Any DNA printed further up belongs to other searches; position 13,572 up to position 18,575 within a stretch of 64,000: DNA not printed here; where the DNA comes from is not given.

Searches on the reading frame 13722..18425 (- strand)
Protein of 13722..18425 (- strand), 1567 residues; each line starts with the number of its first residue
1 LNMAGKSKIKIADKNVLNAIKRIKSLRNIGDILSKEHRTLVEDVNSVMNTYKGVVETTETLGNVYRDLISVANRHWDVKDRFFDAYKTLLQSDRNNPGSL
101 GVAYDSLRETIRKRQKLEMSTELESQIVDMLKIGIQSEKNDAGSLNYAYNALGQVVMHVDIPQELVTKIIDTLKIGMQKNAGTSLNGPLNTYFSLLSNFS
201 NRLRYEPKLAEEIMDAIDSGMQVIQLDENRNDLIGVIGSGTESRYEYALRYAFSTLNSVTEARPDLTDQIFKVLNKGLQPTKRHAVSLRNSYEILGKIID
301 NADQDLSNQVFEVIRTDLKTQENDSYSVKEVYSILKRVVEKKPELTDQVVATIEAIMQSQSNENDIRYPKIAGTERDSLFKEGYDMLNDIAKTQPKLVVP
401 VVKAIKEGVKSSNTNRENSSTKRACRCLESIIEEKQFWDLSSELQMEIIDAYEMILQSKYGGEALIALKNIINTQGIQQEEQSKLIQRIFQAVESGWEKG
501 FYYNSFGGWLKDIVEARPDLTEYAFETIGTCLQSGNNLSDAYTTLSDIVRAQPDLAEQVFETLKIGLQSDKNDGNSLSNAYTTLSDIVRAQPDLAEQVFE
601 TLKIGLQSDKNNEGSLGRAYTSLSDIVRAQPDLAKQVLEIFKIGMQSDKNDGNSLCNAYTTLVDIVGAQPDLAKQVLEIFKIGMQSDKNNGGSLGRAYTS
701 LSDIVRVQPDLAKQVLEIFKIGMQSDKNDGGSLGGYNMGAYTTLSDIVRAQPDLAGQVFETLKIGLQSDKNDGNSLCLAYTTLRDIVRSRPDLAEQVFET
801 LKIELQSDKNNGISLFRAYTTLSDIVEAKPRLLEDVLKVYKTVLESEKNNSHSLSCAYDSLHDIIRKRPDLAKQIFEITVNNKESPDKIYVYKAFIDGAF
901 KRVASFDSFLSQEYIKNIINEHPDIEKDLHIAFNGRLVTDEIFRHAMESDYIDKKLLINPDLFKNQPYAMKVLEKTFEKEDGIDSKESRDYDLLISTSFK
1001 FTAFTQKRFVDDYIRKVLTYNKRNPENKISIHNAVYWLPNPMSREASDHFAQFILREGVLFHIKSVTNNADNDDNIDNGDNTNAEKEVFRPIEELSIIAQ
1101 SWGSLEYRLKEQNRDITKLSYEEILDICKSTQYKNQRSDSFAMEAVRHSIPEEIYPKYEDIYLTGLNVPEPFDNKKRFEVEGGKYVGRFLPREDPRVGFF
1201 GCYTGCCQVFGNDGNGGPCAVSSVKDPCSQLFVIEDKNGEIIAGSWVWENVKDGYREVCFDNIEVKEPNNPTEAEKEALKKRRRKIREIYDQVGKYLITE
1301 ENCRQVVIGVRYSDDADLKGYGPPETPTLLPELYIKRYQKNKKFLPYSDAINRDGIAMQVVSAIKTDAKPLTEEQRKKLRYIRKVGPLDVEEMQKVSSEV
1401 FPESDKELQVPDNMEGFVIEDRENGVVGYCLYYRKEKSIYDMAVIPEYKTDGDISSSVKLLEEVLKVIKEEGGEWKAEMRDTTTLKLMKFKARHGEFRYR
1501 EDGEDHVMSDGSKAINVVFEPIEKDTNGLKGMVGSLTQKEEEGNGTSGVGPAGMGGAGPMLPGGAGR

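Call 14: search_protein_families(library=pfam, proteins=[window:13722-18425:-], max_evalue=0.001)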
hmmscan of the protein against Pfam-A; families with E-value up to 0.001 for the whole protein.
window:13722-18425:- (1567 aa): 6 families
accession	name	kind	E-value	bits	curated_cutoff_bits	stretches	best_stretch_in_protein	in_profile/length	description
PF14680.12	FANCI_HD2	-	2e-08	34.2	25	0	780-805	52-77/230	FANCI helical domain 2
PF22928.2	INTS1_R4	-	4.2e-07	30.3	27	0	781-849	18-84/102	Integrator complex subunit 1, R4 domain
PF05817.20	Ribophorin_II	-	4.8e-07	30.1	23.4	0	548-655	71-176/240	Ribophorin II N-terminal domain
PF25591.1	LRV_2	-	7.2e-05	23.1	27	0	780-797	14-31/61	Leucine Rich Repeat Variant domain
PF24436.2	INTS7_N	-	0.00012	21.8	42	0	233-356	361-482/503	Integrator complex subunit 7, N-terminal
PF14911.11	MMS22L_C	-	0.00046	19.8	28.4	0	289-357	280-350/376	S-phase genomic integrity recombination mediator, C-terminal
